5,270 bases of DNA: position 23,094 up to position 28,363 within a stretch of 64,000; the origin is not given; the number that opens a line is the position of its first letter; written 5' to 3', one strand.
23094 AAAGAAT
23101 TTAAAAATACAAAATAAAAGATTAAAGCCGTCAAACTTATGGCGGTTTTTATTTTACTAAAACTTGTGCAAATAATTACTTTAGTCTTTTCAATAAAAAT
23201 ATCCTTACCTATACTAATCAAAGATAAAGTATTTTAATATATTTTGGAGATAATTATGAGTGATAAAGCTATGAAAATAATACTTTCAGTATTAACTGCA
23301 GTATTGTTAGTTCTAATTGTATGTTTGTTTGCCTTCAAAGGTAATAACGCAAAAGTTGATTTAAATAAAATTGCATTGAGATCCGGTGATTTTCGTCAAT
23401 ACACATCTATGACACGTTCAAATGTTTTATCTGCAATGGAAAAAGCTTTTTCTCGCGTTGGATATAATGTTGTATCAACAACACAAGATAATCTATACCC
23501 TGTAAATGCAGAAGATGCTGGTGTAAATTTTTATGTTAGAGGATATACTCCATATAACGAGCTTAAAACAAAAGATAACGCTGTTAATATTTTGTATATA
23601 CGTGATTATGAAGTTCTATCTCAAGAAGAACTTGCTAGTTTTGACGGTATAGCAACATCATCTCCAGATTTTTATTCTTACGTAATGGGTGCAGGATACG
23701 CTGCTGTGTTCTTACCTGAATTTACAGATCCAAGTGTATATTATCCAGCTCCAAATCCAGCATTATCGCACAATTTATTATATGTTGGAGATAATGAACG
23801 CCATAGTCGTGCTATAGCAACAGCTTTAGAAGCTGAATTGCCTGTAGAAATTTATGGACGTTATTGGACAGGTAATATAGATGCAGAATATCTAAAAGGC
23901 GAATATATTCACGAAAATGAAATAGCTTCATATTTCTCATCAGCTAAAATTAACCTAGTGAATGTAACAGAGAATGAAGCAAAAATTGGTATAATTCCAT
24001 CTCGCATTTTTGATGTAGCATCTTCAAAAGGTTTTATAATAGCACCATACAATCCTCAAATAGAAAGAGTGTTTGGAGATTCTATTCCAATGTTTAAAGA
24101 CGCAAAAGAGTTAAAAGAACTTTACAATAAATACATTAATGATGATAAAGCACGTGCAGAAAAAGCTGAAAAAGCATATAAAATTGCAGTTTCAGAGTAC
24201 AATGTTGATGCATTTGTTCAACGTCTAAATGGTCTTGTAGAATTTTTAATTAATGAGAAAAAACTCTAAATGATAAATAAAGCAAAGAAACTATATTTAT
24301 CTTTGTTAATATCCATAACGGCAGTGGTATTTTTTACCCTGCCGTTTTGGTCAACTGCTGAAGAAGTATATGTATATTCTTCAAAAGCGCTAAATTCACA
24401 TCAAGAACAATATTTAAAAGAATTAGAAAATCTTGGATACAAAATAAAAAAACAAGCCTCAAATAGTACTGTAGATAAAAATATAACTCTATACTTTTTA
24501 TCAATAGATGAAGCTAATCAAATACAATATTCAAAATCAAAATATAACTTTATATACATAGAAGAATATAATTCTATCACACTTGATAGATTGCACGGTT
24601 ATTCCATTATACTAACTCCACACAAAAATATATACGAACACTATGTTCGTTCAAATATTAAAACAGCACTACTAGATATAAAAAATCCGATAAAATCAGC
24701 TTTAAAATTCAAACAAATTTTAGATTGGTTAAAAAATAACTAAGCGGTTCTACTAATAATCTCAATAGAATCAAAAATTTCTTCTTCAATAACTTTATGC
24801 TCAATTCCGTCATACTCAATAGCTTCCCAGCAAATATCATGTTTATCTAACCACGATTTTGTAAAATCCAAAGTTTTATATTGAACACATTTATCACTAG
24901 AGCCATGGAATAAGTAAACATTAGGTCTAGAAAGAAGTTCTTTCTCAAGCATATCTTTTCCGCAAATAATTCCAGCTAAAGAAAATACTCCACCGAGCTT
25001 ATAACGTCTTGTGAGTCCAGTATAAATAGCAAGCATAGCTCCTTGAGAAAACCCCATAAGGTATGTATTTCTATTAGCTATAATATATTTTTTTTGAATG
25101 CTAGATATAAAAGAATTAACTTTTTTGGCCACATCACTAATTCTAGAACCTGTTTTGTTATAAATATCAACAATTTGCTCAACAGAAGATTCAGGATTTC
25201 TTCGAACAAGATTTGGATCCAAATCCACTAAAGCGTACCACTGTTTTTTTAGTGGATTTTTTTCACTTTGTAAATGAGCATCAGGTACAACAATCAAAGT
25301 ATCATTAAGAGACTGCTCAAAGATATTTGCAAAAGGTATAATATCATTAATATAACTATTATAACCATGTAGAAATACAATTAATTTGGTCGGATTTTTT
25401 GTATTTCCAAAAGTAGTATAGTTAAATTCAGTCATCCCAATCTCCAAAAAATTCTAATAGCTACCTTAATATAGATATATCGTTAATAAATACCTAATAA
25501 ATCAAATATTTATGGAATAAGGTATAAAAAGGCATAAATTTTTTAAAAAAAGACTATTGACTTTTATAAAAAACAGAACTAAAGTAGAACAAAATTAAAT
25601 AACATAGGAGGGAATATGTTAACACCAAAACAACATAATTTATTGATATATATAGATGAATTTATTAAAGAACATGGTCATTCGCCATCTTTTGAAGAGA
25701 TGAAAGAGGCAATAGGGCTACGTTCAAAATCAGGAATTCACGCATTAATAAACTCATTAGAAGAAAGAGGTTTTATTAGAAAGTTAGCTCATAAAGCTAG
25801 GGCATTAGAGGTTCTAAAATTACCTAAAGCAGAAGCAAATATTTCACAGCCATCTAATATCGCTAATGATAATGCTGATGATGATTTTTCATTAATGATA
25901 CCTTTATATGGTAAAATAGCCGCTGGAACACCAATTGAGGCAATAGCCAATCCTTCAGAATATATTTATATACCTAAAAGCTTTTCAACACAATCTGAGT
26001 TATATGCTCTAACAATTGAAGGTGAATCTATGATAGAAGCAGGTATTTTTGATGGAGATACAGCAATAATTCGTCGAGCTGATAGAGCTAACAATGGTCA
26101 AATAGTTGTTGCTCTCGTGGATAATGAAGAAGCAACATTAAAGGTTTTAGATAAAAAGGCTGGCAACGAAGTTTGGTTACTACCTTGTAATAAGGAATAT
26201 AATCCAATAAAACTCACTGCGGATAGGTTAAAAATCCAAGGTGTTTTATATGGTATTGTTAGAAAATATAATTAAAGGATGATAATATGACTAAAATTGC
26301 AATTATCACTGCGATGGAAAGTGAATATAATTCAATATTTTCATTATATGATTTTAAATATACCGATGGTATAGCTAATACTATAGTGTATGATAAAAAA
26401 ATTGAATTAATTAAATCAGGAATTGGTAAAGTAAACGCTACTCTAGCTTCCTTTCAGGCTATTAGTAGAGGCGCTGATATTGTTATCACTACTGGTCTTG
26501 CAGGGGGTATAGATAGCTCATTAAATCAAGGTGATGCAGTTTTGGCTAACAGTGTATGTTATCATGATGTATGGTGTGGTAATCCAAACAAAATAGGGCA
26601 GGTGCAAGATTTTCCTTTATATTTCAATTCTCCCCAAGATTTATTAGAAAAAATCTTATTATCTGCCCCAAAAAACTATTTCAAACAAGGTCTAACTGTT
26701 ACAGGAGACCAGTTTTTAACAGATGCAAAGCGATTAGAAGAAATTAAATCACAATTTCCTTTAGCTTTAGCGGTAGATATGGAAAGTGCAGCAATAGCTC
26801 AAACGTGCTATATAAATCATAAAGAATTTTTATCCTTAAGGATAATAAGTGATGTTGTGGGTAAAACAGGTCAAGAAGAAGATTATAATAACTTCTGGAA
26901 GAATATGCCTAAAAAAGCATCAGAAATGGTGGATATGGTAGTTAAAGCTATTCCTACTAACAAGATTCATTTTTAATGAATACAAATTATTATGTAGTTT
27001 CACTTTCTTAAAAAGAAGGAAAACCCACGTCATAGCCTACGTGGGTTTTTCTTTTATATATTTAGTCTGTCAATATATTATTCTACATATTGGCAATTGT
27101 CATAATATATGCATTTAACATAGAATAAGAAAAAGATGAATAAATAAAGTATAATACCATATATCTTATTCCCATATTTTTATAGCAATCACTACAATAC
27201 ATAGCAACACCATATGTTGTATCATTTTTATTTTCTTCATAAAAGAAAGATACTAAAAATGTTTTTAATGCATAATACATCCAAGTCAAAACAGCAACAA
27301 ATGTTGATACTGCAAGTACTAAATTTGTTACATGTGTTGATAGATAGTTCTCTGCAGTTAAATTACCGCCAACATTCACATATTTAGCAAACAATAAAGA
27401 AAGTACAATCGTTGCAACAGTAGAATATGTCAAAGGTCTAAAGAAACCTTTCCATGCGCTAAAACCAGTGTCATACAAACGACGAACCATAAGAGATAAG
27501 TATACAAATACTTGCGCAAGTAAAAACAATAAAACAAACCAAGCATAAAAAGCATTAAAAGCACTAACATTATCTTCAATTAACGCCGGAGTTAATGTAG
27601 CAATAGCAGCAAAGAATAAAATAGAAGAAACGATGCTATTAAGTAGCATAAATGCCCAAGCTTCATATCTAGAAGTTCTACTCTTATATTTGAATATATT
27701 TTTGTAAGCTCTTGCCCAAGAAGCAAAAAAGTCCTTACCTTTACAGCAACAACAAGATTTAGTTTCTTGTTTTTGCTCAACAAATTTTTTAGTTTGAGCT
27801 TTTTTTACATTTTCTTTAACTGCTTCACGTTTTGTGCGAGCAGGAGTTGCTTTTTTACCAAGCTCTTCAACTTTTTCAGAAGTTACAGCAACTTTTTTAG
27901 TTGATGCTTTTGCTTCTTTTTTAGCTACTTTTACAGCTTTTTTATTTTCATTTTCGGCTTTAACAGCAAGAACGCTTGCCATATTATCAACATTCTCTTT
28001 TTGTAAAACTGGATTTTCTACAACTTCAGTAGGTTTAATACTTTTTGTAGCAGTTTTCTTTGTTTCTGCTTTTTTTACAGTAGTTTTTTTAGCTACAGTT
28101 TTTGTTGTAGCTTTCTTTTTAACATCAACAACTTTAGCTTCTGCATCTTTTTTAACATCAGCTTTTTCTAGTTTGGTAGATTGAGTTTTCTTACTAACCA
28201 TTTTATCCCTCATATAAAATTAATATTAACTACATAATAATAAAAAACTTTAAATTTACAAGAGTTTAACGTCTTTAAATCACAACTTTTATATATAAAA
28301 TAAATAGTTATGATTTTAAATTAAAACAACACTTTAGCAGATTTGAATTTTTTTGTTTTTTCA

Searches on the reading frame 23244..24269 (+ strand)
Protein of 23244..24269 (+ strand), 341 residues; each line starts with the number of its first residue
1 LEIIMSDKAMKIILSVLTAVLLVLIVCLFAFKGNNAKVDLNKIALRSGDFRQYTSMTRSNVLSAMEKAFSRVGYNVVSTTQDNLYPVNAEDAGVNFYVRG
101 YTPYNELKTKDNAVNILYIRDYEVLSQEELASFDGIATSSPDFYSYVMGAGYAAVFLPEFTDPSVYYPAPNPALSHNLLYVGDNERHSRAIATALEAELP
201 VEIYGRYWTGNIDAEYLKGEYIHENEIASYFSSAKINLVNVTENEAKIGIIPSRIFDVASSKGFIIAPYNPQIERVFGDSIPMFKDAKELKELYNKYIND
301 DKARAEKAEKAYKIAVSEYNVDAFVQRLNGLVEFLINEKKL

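Call 87: search_protein_families(library=pfam, proteins=[window:23244-24269:+], max_evalue=0.0001)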
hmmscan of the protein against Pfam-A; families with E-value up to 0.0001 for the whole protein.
window:23244-24269:+ (341 aa): 1 family
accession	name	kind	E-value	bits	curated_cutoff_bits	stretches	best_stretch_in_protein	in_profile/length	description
PF13524.12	Glyco_trans_1_2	-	2.8e-17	63.4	25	1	193-328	7-142/144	Glycosyl transferase-like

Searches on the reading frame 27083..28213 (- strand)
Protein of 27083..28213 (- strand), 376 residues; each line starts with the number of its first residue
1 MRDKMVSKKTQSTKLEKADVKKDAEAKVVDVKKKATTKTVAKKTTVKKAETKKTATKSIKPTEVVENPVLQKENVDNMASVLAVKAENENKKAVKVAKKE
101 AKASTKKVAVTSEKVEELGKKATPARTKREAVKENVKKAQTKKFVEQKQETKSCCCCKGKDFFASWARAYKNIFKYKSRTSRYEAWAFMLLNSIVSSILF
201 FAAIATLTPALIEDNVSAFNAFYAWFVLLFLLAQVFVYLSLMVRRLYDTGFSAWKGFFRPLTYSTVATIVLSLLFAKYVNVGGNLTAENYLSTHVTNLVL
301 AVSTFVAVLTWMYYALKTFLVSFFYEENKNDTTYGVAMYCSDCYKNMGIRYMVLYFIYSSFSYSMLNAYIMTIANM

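Call 87: search_protein_families(library=pfam, proteins=[window:27083-28213:-], max_evalue=0.0001)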
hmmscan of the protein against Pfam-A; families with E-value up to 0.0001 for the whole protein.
window:27083-28213:- (376 aa): 1 family
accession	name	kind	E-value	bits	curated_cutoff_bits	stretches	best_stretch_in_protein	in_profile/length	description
PF05656.20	DUF805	-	5.4e-08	33.7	25.7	1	174-271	2-94/111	Protein of unknown function (DUF805)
